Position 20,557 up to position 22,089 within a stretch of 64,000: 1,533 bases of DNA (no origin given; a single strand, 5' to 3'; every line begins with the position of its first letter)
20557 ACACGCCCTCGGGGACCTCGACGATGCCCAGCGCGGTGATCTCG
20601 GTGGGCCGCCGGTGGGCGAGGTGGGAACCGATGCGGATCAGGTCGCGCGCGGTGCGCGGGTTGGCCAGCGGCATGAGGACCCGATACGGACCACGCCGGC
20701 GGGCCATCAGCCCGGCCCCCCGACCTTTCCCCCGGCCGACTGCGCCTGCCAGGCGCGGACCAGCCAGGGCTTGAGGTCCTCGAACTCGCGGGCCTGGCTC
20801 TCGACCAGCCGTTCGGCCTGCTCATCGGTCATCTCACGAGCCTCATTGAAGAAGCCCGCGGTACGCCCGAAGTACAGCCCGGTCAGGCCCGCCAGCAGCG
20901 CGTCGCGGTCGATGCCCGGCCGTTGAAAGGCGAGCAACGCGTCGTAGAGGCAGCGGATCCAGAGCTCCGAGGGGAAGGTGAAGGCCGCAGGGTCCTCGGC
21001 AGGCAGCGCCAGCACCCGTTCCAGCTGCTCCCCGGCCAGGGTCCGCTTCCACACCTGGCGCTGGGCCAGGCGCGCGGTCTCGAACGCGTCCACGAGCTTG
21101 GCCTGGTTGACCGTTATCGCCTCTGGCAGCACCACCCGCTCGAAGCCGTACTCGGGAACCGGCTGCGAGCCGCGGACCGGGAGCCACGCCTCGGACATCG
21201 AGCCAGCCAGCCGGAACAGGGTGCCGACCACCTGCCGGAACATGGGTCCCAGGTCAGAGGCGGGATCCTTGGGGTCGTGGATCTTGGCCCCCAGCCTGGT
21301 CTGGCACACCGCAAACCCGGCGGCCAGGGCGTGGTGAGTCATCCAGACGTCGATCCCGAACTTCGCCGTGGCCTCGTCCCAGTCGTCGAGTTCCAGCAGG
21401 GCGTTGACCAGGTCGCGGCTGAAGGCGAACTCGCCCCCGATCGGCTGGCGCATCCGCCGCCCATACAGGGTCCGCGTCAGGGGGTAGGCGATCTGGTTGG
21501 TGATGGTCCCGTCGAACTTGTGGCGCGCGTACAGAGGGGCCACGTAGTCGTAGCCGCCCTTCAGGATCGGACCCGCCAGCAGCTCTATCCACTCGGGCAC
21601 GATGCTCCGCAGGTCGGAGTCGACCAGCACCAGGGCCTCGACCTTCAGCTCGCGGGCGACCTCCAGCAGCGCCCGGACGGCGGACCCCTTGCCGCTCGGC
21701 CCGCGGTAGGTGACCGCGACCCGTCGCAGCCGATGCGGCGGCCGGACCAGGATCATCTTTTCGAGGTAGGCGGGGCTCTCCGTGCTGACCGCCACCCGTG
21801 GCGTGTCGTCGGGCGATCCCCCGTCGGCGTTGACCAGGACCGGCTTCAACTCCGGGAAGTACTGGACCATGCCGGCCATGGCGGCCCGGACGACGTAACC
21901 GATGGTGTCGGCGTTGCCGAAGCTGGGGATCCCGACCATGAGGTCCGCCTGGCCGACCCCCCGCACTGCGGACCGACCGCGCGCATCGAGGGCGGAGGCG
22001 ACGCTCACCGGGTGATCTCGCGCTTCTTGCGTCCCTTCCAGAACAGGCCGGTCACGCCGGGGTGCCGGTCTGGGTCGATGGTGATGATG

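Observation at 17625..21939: Operon: GT-A glycosyltransferase -> tandem-USP::GpgS-like fusion -> glycerate kinase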

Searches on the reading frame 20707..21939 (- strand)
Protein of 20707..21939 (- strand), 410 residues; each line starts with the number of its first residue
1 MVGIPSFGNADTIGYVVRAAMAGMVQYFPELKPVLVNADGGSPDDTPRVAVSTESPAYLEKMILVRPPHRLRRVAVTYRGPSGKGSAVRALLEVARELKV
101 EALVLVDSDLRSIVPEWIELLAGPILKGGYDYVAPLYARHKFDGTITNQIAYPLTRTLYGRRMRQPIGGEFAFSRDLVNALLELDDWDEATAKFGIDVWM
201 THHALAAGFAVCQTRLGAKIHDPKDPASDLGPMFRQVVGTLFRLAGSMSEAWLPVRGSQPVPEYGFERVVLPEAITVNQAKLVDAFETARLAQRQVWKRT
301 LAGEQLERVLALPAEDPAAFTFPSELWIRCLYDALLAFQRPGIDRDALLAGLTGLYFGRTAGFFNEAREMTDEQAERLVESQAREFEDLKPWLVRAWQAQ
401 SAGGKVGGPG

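Call 6: search_protein_families(library=pfam, proteins=[window:20707-21939:-], max_evalue=0.01)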
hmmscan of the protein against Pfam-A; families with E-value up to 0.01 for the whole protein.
window:20707-21939:- (410 aa): 2 families
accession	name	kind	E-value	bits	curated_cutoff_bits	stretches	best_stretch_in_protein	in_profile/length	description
PF21969.2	MGS_GT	-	3.5e-07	30.4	27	1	72-213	66-208/239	Mannosylglycerate synthase, GT domain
PF00535.33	Glycos_transf_2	-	0.00078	19.9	23.3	1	2-149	2-127/168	Glycosyl transferase family 2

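Call 7: search_protein_families(library=ncbifam, proteins=[window:20707-21939:-], max_evalue=0.01)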
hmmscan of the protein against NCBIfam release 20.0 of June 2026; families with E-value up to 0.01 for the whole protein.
window:20707-21939:- (410 aa): 1 family
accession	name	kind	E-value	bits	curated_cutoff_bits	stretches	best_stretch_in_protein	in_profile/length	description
NF010496.0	PRK13915.1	equivalog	2.5e-15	56.3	262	1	2-245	35-268/307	glucosyl-3-phosphoglycerate synthase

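Call 10: search_solved_structures(query=window:20707-21939:-, max_evalue=1, show_alignments=2)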
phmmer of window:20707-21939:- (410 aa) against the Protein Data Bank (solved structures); distinct sequences matched with E-value up to 1: 9.
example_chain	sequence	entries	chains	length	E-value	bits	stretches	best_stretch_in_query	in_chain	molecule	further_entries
3ckj_A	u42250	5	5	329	1.8e-08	36.9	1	3-246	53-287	Putative uncharacterized protein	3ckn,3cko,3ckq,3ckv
7pdo_A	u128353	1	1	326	4.8e-08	35.5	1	35-246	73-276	Glucosyl-3-phosphoglycerate synthase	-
7p5l_A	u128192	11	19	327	4.9e-08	35.5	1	35-246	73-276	Glucosyl-3-phosphoglycerate synthase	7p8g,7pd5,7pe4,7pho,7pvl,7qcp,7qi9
4y6n_A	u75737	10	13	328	3.5e-07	32.7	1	35-246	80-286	Glucosyl-3-phosphoglycerate synthase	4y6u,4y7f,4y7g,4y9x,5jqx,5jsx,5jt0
3e25_A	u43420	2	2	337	3.8e-07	32.5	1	35-246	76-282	Putative uncharacterized protein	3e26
4ddz_A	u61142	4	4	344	4.1e-07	32.4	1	35-246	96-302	GLUCOSYL-3-PHOSPHOGLYCERATE SYNTHASE (GpgS) | Glucosyl-3-phosphoglycerate synthase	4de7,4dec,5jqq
2y4k_A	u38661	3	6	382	8.2e-06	28.1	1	83-230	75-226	MANNOSYLGLYCERATE SYNTHASE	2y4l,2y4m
2y4j_A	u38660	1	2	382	0.00018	23.7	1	79-216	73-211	MANNOSYLGLYCERATE SYNTHASE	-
2bo4_A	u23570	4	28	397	0.00019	23.6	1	83-216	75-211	MANNOSYLGLYCERATE SYNTHASE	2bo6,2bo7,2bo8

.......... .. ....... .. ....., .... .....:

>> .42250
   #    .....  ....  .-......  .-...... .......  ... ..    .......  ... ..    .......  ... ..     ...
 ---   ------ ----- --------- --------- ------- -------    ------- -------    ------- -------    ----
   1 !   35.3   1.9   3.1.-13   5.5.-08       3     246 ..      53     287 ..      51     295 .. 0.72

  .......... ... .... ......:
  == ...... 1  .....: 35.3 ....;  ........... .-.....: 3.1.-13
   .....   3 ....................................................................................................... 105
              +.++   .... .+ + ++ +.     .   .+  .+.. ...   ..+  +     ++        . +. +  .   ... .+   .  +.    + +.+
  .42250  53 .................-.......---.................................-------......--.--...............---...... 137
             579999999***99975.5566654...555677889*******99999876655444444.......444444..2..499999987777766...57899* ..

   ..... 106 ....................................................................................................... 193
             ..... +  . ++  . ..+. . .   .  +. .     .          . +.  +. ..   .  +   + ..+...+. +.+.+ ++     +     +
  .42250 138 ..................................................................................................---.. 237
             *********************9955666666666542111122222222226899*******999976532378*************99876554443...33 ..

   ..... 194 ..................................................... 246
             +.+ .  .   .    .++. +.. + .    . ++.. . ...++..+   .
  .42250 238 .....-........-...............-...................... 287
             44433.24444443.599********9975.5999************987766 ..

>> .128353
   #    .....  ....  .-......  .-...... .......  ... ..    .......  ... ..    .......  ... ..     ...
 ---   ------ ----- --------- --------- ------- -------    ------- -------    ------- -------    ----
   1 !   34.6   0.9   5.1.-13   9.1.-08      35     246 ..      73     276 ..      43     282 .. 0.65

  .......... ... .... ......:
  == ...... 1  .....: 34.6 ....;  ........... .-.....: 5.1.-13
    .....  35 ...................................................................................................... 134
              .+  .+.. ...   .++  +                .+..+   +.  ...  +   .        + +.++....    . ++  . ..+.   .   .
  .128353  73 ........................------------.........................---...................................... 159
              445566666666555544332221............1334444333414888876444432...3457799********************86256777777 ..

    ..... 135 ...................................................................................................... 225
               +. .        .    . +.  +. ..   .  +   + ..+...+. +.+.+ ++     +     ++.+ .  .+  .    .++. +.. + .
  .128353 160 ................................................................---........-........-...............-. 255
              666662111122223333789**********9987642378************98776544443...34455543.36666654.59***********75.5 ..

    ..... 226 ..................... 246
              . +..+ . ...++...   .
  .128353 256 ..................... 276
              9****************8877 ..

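Call 13: find_homologous_proteins(query=window:20707-21939:-, max_evalue=0.00001)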
Query window:20707-21939:- (410 aa): 7260 proteins with E <= 0.00001 among 8000 candidates; the best 120 are listed.
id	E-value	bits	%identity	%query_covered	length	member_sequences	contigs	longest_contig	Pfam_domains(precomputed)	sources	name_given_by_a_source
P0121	1.7e-260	882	95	100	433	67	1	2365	PF21969.3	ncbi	ncbi:MAG: glycosyltransferase [Candidatus Limnocylindria bacterium]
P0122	1.4e-254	862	94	98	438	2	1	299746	PF21969.3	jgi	jgi:hypothetical protein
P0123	1.8e-253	859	94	98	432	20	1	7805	PF21969.3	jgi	jgi:glucosylglycerate synthase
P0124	1.6e-242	823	89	99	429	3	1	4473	PF21969.3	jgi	jgi:hypothetical protein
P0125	4.9e-242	821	89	98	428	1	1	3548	PF21969.3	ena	-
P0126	1.3e-241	820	90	98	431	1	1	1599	PF21969.3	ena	-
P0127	8.0e-241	817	89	100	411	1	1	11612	PF21969.3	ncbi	-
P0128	1.5e-240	816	88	100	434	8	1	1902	PF21969.3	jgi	jgi:hypothetical protein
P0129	1.8e-239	813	88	100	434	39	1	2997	PF21969.3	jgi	jgi:hypothetical protein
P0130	3.4e-239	812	88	99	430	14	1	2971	PF21969.3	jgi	jgi:hypothetical protein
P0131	6.5e-239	811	88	100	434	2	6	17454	PF21969.3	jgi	jgi:hypothetical protein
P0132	1.9e-238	809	89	99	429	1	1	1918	PF21969.3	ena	-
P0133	8.9e-238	807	89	97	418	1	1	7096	PF21969.3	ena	-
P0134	3.5e-237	805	88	98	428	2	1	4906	PF21969.3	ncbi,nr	ncbi:MAG TPA: glycosyl transferase family 2, partial [Candidatus Limnocylindria bacterium]|nr:glycos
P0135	4.7e-237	805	88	98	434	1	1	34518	PF21969.3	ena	-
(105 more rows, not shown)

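Call 29: predict_structure(alignment_id=A1)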
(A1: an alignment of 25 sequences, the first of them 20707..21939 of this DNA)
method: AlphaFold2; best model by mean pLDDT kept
length: 410 residues; sequences in the alignment: 25
mean_pLDDT: 45.0   pTM: 0.41
mean pLDDT of the five models: 45.0, 44.7, 43.6, 43.3, 41.7
residues with pLDDT >= 90: 17; 70-90: 60; 50-70: 51; < 50: 282
segments of 3 or more residues with pLDDT < 50: 1-88, 94-277, 404-410
pLDDT, mean of each block of 10 residues (from residue 1): 25 33 30 29 32 29 25 36 45 47 30 27 28 31 30 28 24 32 40 28 25 26 34 33 39 35 34 46 80 88 93 90 84 71 71 72 69 54 62 68 43
secondary structure, 60 per line:
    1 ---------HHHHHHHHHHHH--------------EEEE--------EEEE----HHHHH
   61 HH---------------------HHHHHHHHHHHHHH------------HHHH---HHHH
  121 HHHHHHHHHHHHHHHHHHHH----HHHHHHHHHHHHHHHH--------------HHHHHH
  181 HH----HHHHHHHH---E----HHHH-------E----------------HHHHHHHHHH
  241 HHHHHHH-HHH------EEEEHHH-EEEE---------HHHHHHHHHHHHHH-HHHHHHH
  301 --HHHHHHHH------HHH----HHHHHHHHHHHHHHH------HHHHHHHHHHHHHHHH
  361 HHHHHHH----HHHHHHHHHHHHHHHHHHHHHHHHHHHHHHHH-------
elements in order: H10-21 E36-39 E48-51 H56-62 H84-97 H110-113 H117-140 H145-160 H175-182 H187-194 H203-206 H231-247 E258-261 E266-269 H279-292 H294-300 H303-310 H324-338 H345-367 H372-403

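Call 62: predict_structure(alignment_id=A2)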
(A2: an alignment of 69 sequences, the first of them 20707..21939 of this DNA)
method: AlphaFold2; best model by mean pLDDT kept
length: 410 residues; sequences in the alignment: 69
mean_pLDDT: 89.2   pTM: 0.88
mean pLDDT of the five models: 89.2, 88.0, 87.2, 86.0, 84.6
residues with pLDDT >= 90: 274; 70-90: 114; 50-70: 15; < 50: 7
segments of 3 or more residues with pLDDT < 50: 404-410
pLDDT, mean of each block of 10 residues (from residue 1): 92 92 93 94 89 79 77 83 83 96 93 91 96 88 85 95 86 97 83 83 95 88 63 90 95 96 80 77 94 95 97 95 97 97 95 95 92 91 97 96 53
secondary structure, 60 per line:
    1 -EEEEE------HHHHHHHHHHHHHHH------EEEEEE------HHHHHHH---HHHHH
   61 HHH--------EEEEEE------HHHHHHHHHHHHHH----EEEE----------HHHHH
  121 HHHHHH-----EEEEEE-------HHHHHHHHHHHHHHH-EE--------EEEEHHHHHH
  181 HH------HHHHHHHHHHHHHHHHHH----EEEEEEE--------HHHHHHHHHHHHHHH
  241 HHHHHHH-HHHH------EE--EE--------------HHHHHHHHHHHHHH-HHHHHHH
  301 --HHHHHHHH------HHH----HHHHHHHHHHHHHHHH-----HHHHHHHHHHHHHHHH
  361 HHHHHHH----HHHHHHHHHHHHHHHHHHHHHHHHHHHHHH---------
elements in order: E2-6 H13-27 E34-39 H46-52 H56-63 E72-77 H84-97 E102-105 H116-126 E132-137 H145-159 E171-174 H175-182 H189-206 E211-217 H226-247 H249-252 H279-292 H294-300 H303-310 H324-339 H345-367 H372-401

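Call 66: fold_search(model_id=the predicted structure, library=pdb)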
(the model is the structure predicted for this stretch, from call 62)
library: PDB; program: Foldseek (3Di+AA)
matches with E <= 10: 794; with E <= 0.001: 167
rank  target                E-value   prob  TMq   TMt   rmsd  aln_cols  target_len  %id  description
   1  2y4j_B                1.3e-13  1.00  0.64  0.69   6.8       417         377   18  MANNOSYLGLYCERATE SYNTHASE IN COMPLEX WITH LACTATE (released 2011-02-02)
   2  2y4m_A                2.1e-13  1.00  0.64  0.69   5.5       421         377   17  MANNOSYLGLYCERATE SYNTHASE IN COMPLEX WITH GDP-Mannose (released 2011-02-02)
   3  2y4j_A                2.8e-13  1.00  0.67  0.72   5.5       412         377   18  MANNOSYLGLYCERATE SYNTHASE IN COMPLEX WITH LACTATE (released 2011-02-02)
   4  2bo4_A                3.2e-13  1.00  0.63  0.67   7.0       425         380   18  Dissection of mannosylglycerate synthase: an archetypal mannosyltransferase (released 2005-06-06)
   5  2bo7_A                9.8e-13  1.00  0.67  0.72   4.7       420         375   16  DISSECTION OF MANNOSYLGLYCERATE SYNTHASE: AN ARCHETYPAL MANNOSYLTRANSFERASE (released 2005-06-06)
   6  2y4k_A                1.3e-12  1.00  0.63  0.68   7.0       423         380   19  MANNOSYLGLYCERATE SYNTHASE IN COMPLEX WITH MG-GDP (released 2011-02-02)
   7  2y4k_B                1.7e-12  1.00  0.64  0.69   5.9       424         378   18  MANNOSYLGLYCERATE SYNTHASE IN COMPLEX WITH MG-GDP (released 2011-02-02)
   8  2y4l_B                2.2e-12  1.00  0.65  0.70   6.2       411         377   18  MANNOSYLGLYCERATE SYNTHASE IN COMPLEX WITH Manganese and GDP (released 2011-02-02)
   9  7pho_A                2.4e-10  1.00  0.44  0.58   4.3       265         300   25  Crystal structure of Mycobacterium hassiacum glucosyl-3-phosphoglycerate synthase at pH 7.1 in complex with 4-hydroxyb (released 2023-03-01)
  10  4y6n                  4.7e-10  1.00  0.45  0.63   3.6       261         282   27  Crystal structure of glucosyl-3-phosphoglycerate synthase from Mycobacterium tuberculosis in complex with Mn2+, uridine- (released 2015-07-15)
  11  5jqx_C                5.2e-10  1.00  0.44  0.63   3.9       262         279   26  Crystal structure of glucosyl-3-phosphoglycerate synthase from Mycobacterium tuberculosis in complex with phosphoglyce (released 2017-05-24)
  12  4dec                  5.8e-10  1.00  0.45  0.63   3.6       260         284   26  Crystal structure of glucosyl-3-phosphoglycerate synthase from Mycobacterium tuberculosis in complex with Mn2+, uridine- (released 2012-06-06)
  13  5jqx_B                5.8e-10  1.00  0.44  0.63   3.9       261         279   26  Crystal structure of glucosyl-3-phosphoglycerate synthase from Mycobacterium tuberculosis in complex with phosphoglyce (released 2017-05-24)
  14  4de7                  6.4e-10  1.00  0.45  0.64   3.5       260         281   26  Crystal structure of glucosyl-3-phosphoglycerate synthase from Mycobacterium tuberculosis in complex with Mg2+ and uridi (released 2012-06-06)
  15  5jqx_A                6.7e-10  1.00  0.44  0.63   4.0       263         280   26  Crystal structure of glucosyl-3-phosphoglycerate synthase from Mycobacterium tuberculosis in complex with phosphoglyce (released 2017-05-24)
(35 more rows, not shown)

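Call 69: search_dna_similar(query=window:20707-21939:-, collection=plasmids, mode=protein, max_evalue=0.00001, max_rows=20)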
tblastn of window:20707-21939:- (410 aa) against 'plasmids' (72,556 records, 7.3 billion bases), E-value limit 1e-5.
Records with a match: 13; places in all: 13; records where one place covers at least 80% of the query: 0.
Best place of each record, by identity: <60% 13.
By first word of the organism name: Bacillus 11; Halorussus 1; Streptomyces 1.
By predicted mobility (MOB-suite, as given by PLSDB): conjugative 6; non-mobilizable 4; mobilizable 3.
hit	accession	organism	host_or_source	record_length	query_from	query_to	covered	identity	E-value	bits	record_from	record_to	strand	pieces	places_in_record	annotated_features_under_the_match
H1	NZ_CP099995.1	Halorussus salilacus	cell culture,Substrate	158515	1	244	60%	34.5%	1e-32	137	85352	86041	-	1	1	glycosyltransferase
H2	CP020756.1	Bacillus thuringiensis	Single cell,Tissue, animal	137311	2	251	60%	29.2%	5e-20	124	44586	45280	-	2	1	none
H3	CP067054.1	Bacillus mycoides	soil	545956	2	251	61%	28.2%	2e-22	107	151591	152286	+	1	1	glycosyltransferase family 2 protein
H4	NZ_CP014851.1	Bacillus thuringiensis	soil,soil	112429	2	251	61%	26.8%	2e-20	101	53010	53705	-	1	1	glycosyltransferase family 2 protein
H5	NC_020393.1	Bacillus thuringiensis serovar thuringiensis str. IS5056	-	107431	2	251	61%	26.6%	2e-22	107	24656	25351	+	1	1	glycosyltransferase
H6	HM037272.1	Bacillus thuringiensis serovar chinensis CT-43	-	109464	2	251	61%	26.6%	2e-22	107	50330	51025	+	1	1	glycosyltransferase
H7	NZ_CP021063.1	Bacillus thuringiensis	Environment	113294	2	251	61%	26.6%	2e-22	107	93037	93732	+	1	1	glycosyltransferase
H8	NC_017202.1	Bacillus thuringiensis serovar chinensis CT-43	-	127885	2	251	61%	26.6%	2e-22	107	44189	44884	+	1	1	glycosyltransferase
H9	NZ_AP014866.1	Bacillus thuringiensis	-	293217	2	251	61%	26.6%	2e-22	107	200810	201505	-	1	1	glycosyltransferase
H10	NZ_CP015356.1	Bacillus thuringiensis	Caenorhabditis elegans,whole organism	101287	2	245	60%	26.8%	5e-22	106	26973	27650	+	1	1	glycosyltransferase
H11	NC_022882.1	Bacillus thuringiensis YBT-1518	-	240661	2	245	60%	26.8%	5e-22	105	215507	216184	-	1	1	glycosyltransferase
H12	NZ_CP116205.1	Bacillus paranthracis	rice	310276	2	251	61%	25.8%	3e-22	107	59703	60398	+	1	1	glycosyltransferase family 2 protein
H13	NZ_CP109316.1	Streptomyces sp. NBC_01601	-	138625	83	257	43%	28.4%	3e-6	57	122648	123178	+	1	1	hypothetical protein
